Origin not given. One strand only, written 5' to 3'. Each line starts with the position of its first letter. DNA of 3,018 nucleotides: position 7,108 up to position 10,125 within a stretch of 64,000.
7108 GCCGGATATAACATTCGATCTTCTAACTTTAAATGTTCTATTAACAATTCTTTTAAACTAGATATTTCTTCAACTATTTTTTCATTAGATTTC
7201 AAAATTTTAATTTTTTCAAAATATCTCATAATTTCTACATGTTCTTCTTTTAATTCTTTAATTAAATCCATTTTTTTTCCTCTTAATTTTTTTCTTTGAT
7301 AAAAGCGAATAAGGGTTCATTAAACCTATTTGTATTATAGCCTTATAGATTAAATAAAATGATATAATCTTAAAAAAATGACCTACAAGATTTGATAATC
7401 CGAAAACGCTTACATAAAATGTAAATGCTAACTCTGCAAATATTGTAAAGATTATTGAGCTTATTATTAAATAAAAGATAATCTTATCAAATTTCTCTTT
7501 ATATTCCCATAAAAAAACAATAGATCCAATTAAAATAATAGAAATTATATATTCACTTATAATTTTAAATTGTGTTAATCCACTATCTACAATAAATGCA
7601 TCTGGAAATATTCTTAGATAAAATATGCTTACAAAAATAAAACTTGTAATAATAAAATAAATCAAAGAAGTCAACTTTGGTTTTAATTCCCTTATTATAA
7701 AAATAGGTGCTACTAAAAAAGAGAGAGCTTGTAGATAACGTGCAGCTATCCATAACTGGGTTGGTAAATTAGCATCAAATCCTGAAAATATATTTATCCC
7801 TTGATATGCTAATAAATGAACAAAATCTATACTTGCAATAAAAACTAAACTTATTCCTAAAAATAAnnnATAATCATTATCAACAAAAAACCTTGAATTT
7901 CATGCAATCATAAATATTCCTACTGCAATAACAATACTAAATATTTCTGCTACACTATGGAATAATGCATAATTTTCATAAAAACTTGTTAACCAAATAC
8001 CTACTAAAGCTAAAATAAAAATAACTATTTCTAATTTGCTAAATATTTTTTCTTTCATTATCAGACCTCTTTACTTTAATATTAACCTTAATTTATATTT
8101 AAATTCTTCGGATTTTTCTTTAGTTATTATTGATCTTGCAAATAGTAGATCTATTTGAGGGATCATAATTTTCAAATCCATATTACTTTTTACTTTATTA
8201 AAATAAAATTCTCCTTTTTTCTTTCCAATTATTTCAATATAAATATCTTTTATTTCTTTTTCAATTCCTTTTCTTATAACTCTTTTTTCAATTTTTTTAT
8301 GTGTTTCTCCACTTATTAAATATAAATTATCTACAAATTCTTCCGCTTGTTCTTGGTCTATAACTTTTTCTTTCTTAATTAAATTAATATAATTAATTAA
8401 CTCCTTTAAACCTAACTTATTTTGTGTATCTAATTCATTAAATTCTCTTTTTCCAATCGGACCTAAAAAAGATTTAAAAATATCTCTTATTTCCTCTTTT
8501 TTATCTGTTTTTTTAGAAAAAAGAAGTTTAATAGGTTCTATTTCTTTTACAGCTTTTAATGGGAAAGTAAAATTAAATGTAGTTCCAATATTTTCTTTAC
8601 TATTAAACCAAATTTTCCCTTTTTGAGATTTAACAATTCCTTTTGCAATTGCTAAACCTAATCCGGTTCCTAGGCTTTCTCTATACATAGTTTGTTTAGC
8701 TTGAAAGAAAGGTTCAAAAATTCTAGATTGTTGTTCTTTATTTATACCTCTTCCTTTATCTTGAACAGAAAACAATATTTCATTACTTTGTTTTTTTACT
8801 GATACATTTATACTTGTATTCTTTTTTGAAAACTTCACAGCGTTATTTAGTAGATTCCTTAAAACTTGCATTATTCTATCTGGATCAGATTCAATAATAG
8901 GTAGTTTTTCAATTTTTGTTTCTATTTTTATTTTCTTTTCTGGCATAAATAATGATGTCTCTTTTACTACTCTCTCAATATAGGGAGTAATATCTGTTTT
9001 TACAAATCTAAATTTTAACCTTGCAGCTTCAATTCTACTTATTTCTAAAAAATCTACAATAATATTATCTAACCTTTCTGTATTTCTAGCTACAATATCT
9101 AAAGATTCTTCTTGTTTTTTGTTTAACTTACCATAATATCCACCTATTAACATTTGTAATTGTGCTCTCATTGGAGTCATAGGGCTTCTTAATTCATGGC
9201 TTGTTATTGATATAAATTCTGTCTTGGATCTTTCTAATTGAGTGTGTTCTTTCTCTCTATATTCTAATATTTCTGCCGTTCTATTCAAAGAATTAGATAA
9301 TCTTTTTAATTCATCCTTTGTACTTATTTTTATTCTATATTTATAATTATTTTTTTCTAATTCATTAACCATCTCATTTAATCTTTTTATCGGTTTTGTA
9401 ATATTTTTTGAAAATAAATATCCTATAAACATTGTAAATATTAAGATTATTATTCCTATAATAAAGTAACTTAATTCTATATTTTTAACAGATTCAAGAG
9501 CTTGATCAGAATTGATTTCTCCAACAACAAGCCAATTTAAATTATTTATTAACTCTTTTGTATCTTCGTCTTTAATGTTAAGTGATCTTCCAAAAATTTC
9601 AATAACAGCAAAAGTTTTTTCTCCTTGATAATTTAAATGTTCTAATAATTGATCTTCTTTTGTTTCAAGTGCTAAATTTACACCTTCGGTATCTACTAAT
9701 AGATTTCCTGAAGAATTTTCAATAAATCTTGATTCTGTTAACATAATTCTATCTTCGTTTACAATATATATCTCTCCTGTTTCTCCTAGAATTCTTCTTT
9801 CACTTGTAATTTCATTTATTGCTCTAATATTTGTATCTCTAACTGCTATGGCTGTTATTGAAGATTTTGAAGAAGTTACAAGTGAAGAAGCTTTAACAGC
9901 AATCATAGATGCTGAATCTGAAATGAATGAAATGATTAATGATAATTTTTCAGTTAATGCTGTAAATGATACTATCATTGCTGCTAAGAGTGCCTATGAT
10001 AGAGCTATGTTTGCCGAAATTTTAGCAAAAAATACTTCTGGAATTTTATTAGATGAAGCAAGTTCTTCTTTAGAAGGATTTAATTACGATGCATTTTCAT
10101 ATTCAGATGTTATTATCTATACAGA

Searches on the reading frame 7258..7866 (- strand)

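Call 68: search_protein_families(library=pfam, proteins=[window:7258-7866:-], max_evalue=0.0001)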
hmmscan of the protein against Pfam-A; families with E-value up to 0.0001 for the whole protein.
window:7258-7866:- (202 aa): 1 family
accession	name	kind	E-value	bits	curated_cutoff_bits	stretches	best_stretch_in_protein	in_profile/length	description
PF17159.10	MASE3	-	3.2e-66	223.6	31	1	1-185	41-226/226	Membrane-associated sensor domain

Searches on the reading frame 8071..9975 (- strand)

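Call 68: search_protein_families(library=pfam, proteins=[window:8071-9975:-], max_evalue=0.0001)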
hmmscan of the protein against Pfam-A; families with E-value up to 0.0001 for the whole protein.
window:8071-9975:- (634 aa): 3 families
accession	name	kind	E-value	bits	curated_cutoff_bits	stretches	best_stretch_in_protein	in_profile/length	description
PF02518.31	HATPase_c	-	7.1e-29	100.9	26.4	1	364-474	2-110/111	Histidine kinase-, DNA gyrase B-, and HSP90-like ATPase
PF00512.31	HisKA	-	6.3e-15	55.4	26.9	1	250-317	1-65/66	His Kinase A (phospho-acceptor) domain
PF00672.30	HAMP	-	6.6e-10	39.6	25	1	187-237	1-51/53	HAMP domain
